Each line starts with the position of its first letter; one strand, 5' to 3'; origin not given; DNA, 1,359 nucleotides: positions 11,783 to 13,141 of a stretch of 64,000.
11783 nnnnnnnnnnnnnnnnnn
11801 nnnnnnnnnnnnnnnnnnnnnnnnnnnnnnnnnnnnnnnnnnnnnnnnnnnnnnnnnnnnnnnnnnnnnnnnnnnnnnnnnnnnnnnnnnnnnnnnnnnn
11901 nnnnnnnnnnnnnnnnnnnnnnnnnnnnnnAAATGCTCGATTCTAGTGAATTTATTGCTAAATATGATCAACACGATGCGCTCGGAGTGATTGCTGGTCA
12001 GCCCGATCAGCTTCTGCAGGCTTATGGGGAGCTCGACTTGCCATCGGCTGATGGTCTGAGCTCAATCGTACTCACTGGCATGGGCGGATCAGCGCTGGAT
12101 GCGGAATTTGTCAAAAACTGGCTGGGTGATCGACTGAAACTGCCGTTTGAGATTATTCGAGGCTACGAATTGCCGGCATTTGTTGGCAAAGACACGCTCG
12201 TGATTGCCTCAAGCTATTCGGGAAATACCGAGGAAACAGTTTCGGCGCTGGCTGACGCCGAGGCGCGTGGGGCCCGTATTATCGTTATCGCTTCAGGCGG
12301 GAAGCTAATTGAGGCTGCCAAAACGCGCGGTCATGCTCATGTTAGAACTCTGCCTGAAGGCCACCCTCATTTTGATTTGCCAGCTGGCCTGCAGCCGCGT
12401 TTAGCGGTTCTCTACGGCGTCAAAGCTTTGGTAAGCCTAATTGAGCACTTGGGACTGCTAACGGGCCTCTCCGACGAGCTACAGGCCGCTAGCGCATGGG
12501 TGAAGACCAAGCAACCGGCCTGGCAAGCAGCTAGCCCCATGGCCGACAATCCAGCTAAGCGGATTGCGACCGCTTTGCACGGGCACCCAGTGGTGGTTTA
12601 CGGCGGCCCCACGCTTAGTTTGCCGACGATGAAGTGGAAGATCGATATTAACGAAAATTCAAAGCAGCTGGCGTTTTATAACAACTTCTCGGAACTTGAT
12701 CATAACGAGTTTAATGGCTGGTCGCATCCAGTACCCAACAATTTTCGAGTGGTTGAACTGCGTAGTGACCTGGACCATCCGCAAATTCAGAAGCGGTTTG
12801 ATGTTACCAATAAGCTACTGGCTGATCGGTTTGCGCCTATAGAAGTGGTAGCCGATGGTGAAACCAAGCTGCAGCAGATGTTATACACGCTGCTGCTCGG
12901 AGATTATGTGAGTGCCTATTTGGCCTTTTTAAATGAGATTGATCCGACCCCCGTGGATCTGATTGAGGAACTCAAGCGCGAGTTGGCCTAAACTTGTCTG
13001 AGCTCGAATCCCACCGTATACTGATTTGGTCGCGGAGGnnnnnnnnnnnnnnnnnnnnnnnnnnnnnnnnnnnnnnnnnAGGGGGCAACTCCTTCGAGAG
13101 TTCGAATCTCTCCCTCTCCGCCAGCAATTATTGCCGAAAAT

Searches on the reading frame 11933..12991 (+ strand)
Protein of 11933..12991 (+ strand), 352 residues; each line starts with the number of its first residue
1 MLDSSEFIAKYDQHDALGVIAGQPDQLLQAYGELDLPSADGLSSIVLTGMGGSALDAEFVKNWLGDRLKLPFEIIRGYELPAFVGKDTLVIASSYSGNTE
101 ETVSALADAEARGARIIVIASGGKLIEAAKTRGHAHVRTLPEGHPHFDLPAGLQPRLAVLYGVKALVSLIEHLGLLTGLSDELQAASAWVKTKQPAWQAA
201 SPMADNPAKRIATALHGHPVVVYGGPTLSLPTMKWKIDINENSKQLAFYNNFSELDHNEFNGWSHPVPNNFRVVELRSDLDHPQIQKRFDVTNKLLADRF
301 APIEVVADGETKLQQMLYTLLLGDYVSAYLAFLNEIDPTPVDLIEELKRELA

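Call 85: search_protein_families(library=pfam, proteins=[window:11933-12991:+], max_evalue=0.001)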
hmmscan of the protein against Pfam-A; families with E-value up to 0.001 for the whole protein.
window:11933-12991:+ (352 aa): 2 families
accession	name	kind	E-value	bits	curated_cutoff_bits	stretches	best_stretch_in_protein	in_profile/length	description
PF10432.14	bact-PGI_C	-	1.8e-42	145.3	24.5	1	205-351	2-151/151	Bacterial phospho-glucose isomerase C-terminal SIS domain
PF01380.27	SIS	-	1.1e-09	38.6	25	1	44-123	7-90/131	SIS domain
